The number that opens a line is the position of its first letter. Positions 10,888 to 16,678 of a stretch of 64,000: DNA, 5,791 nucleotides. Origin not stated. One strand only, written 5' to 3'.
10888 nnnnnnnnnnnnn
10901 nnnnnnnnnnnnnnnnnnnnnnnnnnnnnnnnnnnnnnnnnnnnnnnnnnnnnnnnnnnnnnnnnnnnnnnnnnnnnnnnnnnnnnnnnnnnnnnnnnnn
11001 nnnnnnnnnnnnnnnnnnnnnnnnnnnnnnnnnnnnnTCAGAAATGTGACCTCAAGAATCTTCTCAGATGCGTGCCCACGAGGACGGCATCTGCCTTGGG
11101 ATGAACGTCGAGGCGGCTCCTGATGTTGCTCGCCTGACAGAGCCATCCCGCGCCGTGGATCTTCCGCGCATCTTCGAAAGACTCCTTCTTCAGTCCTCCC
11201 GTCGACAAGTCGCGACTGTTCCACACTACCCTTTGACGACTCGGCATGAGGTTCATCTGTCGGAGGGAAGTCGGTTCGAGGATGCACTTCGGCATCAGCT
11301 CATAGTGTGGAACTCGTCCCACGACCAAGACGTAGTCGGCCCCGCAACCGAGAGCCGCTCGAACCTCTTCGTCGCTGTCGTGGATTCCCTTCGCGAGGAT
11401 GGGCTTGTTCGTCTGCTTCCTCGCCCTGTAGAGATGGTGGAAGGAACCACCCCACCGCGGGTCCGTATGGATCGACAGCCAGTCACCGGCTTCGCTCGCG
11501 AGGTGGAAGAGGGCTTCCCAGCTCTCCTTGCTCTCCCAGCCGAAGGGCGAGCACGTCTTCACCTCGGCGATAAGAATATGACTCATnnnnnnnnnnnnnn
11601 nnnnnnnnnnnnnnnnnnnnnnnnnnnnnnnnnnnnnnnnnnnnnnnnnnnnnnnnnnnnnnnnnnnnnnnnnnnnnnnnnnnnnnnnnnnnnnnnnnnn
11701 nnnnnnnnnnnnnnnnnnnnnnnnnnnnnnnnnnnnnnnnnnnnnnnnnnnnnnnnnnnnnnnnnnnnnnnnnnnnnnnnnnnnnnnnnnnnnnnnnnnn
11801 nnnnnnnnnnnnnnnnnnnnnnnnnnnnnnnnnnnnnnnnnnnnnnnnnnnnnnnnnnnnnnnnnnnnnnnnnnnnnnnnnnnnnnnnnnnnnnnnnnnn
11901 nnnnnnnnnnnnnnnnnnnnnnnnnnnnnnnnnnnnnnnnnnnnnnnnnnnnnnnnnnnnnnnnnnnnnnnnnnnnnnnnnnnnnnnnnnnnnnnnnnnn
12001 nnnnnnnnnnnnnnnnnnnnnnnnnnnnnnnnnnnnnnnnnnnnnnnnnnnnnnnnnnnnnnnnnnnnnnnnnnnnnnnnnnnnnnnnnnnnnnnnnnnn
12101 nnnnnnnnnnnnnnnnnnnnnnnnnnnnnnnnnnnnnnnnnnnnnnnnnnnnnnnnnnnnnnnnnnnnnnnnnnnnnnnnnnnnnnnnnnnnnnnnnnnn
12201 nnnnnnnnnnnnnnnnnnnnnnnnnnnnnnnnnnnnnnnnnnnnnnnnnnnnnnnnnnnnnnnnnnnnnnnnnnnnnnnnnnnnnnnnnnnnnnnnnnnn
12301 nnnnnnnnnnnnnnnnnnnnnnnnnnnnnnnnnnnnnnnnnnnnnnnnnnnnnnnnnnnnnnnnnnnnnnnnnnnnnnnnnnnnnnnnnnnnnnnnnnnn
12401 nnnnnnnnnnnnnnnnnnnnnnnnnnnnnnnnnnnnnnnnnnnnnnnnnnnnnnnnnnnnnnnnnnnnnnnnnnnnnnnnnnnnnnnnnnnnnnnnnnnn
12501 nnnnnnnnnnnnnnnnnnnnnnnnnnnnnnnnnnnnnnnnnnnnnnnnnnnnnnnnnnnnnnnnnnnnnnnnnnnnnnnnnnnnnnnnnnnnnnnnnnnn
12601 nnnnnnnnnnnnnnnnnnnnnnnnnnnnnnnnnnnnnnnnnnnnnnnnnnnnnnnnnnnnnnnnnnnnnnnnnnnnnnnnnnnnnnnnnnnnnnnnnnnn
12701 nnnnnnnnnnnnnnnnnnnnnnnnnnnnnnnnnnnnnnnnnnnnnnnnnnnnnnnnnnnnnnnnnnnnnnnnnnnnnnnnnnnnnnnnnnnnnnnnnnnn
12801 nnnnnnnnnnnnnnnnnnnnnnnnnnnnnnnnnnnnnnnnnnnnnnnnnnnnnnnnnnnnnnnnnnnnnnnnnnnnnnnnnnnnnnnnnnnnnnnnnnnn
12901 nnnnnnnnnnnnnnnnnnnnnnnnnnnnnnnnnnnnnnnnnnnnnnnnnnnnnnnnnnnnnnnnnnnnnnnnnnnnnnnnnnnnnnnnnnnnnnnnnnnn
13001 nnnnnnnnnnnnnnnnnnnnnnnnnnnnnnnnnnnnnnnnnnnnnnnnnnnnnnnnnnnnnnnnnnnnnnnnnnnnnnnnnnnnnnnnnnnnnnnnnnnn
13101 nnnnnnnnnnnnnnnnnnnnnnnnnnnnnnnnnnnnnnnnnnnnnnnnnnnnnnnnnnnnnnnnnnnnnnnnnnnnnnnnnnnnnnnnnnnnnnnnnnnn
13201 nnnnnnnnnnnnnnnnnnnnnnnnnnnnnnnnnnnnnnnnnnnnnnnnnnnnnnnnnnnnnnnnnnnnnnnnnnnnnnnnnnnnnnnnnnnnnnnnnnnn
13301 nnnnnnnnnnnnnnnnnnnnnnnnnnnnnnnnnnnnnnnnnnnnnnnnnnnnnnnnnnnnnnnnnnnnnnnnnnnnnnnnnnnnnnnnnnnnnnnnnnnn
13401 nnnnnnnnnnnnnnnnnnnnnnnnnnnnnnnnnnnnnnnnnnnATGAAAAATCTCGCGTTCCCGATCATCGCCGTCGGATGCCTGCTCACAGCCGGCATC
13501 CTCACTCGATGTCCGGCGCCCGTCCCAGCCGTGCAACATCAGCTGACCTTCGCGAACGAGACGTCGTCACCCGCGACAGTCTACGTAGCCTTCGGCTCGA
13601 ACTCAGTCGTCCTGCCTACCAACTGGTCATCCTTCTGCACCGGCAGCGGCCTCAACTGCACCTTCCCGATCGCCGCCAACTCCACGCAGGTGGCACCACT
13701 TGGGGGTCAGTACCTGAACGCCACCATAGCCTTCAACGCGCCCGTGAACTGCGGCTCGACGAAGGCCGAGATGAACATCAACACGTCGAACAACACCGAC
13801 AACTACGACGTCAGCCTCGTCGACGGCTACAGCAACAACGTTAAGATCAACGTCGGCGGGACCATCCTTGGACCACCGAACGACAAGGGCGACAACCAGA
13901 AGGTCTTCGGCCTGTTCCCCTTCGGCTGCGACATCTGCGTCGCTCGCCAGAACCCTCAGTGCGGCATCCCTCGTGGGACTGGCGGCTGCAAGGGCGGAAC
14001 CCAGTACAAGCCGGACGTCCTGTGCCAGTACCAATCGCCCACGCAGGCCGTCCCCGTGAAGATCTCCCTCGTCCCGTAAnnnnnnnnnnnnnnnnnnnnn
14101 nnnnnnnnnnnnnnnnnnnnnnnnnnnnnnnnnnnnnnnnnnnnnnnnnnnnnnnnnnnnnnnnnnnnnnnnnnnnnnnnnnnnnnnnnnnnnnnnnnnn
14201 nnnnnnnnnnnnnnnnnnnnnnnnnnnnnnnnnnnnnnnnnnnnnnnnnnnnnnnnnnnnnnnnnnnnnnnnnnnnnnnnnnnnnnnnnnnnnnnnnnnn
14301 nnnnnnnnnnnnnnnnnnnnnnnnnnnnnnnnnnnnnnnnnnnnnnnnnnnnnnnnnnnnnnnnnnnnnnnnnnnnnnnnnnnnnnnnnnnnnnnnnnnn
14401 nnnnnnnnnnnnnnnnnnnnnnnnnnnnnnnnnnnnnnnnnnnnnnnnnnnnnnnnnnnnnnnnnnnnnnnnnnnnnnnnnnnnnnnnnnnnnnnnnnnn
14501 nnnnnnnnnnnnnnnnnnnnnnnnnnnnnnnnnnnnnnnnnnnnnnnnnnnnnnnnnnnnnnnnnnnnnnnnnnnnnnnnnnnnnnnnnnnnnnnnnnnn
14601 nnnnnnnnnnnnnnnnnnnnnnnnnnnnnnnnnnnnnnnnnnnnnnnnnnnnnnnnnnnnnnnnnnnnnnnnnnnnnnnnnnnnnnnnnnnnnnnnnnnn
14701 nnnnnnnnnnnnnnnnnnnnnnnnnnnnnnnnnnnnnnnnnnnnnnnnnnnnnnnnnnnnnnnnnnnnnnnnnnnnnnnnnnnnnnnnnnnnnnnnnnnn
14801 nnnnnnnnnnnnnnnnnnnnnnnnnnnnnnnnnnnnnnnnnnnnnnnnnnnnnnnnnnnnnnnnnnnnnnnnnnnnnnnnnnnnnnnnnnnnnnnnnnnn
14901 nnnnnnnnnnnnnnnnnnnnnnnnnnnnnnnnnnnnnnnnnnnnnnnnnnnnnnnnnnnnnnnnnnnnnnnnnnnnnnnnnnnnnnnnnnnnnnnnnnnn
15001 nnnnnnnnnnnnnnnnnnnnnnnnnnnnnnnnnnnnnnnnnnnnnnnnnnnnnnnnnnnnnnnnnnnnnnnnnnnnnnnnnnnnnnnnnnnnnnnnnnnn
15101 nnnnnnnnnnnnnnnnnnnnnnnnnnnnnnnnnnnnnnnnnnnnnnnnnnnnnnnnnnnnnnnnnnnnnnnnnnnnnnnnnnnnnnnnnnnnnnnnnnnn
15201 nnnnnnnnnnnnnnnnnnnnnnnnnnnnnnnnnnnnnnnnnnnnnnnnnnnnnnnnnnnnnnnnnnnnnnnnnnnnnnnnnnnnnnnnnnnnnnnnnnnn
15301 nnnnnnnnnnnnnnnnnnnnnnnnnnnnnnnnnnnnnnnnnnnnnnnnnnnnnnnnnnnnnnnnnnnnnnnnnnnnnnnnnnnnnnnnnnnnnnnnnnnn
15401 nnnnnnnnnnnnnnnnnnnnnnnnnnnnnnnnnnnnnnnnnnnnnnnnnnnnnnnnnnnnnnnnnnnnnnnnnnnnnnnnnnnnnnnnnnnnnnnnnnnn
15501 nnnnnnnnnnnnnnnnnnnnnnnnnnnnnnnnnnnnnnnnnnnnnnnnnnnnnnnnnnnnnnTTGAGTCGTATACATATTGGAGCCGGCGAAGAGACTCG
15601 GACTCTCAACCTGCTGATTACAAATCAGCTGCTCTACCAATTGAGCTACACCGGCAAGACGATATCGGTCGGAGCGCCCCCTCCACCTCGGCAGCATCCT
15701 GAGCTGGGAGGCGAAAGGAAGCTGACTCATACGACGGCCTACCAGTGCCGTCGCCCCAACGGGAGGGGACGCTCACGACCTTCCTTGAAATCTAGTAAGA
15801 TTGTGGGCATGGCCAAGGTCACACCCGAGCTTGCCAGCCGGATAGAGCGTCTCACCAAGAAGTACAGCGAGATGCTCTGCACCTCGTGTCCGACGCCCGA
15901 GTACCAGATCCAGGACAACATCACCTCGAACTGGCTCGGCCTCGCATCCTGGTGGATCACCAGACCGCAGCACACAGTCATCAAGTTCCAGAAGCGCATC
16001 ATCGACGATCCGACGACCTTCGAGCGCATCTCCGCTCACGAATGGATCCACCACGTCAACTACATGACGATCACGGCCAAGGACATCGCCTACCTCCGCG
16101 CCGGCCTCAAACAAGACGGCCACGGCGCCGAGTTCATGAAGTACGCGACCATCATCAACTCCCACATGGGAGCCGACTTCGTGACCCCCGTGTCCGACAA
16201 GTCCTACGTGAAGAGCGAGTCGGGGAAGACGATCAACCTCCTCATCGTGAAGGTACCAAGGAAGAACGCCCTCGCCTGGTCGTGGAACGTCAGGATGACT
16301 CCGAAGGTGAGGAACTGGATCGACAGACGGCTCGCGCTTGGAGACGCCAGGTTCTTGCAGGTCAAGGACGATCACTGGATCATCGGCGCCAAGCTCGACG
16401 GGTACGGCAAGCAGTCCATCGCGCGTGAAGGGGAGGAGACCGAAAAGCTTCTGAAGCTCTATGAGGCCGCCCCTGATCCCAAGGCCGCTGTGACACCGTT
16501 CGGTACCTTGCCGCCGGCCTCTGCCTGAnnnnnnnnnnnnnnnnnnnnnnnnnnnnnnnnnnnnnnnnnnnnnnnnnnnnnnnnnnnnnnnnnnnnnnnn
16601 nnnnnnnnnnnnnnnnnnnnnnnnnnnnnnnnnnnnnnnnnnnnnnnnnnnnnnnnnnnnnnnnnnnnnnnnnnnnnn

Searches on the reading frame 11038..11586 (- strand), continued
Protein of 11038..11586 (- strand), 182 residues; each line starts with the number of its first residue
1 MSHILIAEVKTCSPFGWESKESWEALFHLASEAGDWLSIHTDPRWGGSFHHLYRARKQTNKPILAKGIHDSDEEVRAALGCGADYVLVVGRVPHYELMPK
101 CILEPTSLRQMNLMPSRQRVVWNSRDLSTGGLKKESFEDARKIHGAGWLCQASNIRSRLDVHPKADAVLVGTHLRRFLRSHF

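Call 43: search_solved_structures(query=A2, max_evalue=0.01, show_alignments=5)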
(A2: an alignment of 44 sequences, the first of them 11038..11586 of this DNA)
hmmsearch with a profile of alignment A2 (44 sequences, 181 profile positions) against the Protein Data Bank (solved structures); distinct sequences matched with E-value up to 0.01: 42.
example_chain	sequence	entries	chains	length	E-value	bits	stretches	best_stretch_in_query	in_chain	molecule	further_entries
1j5t_A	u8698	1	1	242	3.6e-16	62.6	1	3-175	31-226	INDOLE-3-GLYCEROL PHOSPHATE SYNTHASE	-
1i4n_A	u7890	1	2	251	4.2e-16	62.4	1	3-175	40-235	INDOLE-3-GLYCEROL PHOSPHATE SYNTHASE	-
2c3z_A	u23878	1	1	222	1.8e-11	47.3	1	4-175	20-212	INDOLE-3-GLYCEROL PHOSPHATE SYNTHASE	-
1a53_A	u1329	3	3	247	2.6e-11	46.8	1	4-175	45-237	INDOLE-3-GLYCEROLPHOSPHATE SYNTHASE | INDOLE-3-GLYCEROL PHOSPHATE SYNTHASE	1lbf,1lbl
1igs_A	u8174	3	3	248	2.6e-11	46.8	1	4-175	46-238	INDOLE-3-GLYCEROLPHOSPHATE SYNTHASE | INDOLE-3-GLYCEROL PHOSPHATE SYNTHASE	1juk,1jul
6bma_A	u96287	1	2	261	3.5e-10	43.1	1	2-107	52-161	Indole-3-glycerol phosphate synthase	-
5k7j_A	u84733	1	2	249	1.8e-08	37.5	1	4-104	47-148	Indole-3-glycerol phosphate synthase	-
4iww_A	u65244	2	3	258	6.8e-08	35.6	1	4-104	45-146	Unnatural Amino Acid Mediated Metalloprotein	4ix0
8w3y_A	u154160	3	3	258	8.7e-08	35.3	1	4-104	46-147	Hydroxyquinoline fluorescent protein | Hydroxyquinonline fluorescent protein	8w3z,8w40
9mya_A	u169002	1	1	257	3e-07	33.5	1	4-105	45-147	Retro-aldolase RA95-Shell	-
4a29_A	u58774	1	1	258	3.1e-07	33.5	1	4-105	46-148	ENGINEERED RETRO-ALDOL ENZYME RA95.0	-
4a2r_A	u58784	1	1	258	5.1e-07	32.8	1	4-104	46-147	INDOLE-3-GLYCEROL PHOSPHATE SYNTHASE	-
9myb_A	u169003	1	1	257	7.5e-07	32.2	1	4-104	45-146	Retro-aldolase RA95-Shell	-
8xyn_A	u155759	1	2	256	8.1e-07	32.1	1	4-104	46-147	retro-aldolase RA95.5-8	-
3qja_A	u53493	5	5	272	9.2e-07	32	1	6-174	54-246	Indole-3-glycerol phosphate synthase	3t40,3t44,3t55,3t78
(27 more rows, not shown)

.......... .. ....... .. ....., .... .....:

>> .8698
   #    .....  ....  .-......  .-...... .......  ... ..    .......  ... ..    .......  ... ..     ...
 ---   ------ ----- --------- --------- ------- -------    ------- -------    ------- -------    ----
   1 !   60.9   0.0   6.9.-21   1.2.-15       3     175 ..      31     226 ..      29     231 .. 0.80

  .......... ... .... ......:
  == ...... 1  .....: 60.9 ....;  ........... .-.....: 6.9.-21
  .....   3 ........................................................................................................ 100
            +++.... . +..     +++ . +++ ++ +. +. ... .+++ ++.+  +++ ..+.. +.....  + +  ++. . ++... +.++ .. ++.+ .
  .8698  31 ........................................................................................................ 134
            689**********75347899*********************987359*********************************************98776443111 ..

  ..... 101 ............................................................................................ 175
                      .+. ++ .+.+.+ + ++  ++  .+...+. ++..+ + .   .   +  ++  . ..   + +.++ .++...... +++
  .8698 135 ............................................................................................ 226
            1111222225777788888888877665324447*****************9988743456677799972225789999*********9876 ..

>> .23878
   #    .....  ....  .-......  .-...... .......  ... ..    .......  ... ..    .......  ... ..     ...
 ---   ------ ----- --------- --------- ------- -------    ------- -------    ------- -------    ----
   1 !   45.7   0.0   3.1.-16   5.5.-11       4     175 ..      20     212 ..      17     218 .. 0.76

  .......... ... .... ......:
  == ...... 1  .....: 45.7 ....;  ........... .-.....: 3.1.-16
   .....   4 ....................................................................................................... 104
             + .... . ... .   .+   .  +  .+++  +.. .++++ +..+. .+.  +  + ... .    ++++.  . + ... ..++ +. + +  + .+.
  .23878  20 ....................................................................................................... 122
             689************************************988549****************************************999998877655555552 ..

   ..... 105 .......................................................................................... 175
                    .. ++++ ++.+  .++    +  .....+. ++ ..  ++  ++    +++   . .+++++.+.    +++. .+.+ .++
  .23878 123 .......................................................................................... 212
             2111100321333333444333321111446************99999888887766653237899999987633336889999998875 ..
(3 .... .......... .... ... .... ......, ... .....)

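Call 45: find_related_loci(query=A2, collection=genome_contigs, flank=6000)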
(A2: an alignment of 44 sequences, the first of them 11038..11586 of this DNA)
Query A2 (182 aa) in genome_contigs; peptide patterns used: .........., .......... (x = any residue, [..] = any of these).
367 stretches matched a pattern; 113 encode a relative of the query (tblastn E <= 1e-3); the best 80 are kept; 80 distinct loci.
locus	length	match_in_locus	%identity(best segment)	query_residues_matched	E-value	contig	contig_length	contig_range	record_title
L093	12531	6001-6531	62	2-180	7e-70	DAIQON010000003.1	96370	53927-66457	MAG TPA_asm: Candidatus Saccharibacteria bacterium isolate CTOTU10846 NODE_8_length_96370_cov_7.543218, whole genome sho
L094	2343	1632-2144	61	5-177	3e-70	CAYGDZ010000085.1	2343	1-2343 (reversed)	MAG TPA_asm: uncultured Candidatus Saccharibacteria bacterium isolate ERP113451_co3_69 genome assembly, contig: NODE_642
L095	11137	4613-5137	59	5-181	1e-68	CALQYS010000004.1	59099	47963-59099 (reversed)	MAG: Candidatus Nomurabacteria bacterium isolate Ike-100m-2 genome assembly, contig: Ike-100-c171, whole genome shotgun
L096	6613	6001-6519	61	5-179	3e-68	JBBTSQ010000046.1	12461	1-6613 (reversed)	MAG: Patescibacteria group bacterium isolate H41-bin135_1 H41_bin135_1_000000000046, whole genome shotgun sequence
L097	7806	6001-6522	61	5-180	2e-67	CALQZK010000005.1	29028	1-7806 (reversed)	MAG: Candidatus Nomurabacteria bacterium isolate MaH-04nov19-97 genome assembly, contig: MaH-04nov19-C3832, whole genome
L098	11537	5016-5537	60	5-180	1e-67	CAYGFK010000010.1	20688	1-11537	MAG TPA_asm: uncultured Candidatus Saccharibacteria bacterium isolate ERP113451_co3_24 genome assembly, contig: NODE_190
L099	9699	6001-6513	62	5-177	2e-67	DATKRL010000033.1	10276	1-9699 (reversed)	MAG TPA_asm: Candidatus Dormiibacterota bacterium isolate SMAG_U14027 k141_1012990, whole genome shotgun sequence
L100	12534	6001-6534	57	1-180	3e-67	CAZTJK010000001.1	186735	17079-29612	MAG TPA_asm: uncultured Candidatus Saccharibacteria bacterium isolate binchicken_co185_277 genome assembly, contig: NODE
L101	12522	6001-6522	58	5-180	6e-67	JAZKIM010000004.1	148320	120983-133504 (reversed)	MAG: Patescibacteria group bacterium isolate ADI_DC_SW_02_SPN_11032020-bin031_1 DCSW02SPN_B031_1_000000000004, whole gen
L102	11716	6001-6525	58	4-180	3e-67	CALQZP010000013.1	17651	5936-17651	MAG: Candidatus Nomurabacteria bacterium isolate MaH-04nov19-71 genome assembly, contig: MaH-04nov19-C8176, whole genome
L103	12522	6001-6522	58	5-180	9e-67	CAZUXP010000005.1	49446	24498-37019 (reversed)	MAG TPA_asm: uncultured Methanosarcinales archaeon isolate SRP252850_co1_213 genome assembly, contig: NODE_981_length_49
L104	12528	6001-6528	57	1-178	6e-67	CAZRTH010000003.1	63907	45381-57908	MAG TPA_asm: uncultured Candidatus Saccharibacteria bacterium isolate SRP193066_co2_80 genome assembly, contig: NODE_141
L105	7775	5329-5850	60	5-180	5e-67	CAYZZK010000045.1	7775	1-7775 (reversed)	MAG TPA_asm: uncultured Candidatus Saccharibacteria bacterium isolate SRP193066_co2_443 genome assembly, contig: NODE_48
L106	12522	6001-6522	61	5-180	5e-67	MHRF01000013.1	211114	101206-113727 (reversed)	MAG: Candidatus Taylorbacteria bacterium RIFCSPHIGHO2_01_FULL_46_22b rifcsphigho2_01_scaffold_94, whole genome shotgun s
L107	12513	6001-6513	61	5-177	1e-66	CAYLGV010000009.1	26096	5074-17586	MAG TPA_asm: uncultured Candidatus Saccharibacteria bacterium isolate SRP296810_co1_372 genome assembly, contig: NODE_17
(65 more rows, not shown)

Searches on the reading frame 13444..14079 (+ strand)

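Call 56: search_protein_families(library=pfam, proteins=[window:13444-14079:+], max_evalue=0.01)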
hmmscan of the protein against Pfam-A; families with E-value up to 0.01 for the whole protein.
window:13444-14079:+ (211 aa): 1 family
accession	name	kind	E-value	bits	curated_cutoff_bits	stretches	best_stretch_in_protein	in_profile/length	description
PF00314.23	Thaumatin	-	2.8e-05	24.3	27.4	1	52-173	32-128/209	Thaumatin family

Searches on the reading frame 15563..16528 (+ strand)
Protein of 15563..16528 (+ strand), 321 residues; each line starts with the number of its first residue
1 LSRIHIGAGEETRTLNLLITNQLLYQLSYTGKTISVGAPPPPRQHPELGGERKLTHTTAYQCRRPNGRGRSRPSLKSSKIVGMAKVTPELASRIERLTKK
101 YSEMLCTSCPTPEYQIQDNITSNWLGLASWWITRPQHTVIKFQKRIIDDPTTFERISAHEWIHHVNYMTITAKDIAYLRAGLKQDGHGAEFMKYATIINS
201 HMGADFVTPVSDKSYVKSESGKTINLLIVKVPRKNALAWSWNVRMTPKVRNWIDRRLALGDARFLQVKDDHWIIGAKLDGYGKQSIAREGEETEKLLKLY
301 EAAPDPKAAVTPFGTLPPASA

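Call 56: search_protein_families(library=pfam, proteins=[window:15563-16528:+], max_evalue=0.01)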
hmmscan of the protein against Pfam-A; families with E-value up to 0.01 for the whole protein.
window:15563-16528:+ (321 aa): 1 family
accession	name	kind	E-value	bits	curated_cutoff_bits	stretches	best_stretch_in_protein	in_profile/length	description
PF10263.15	SprT-like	-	3.6e-05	24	25.6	1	95-202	2-99/108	SprT-like family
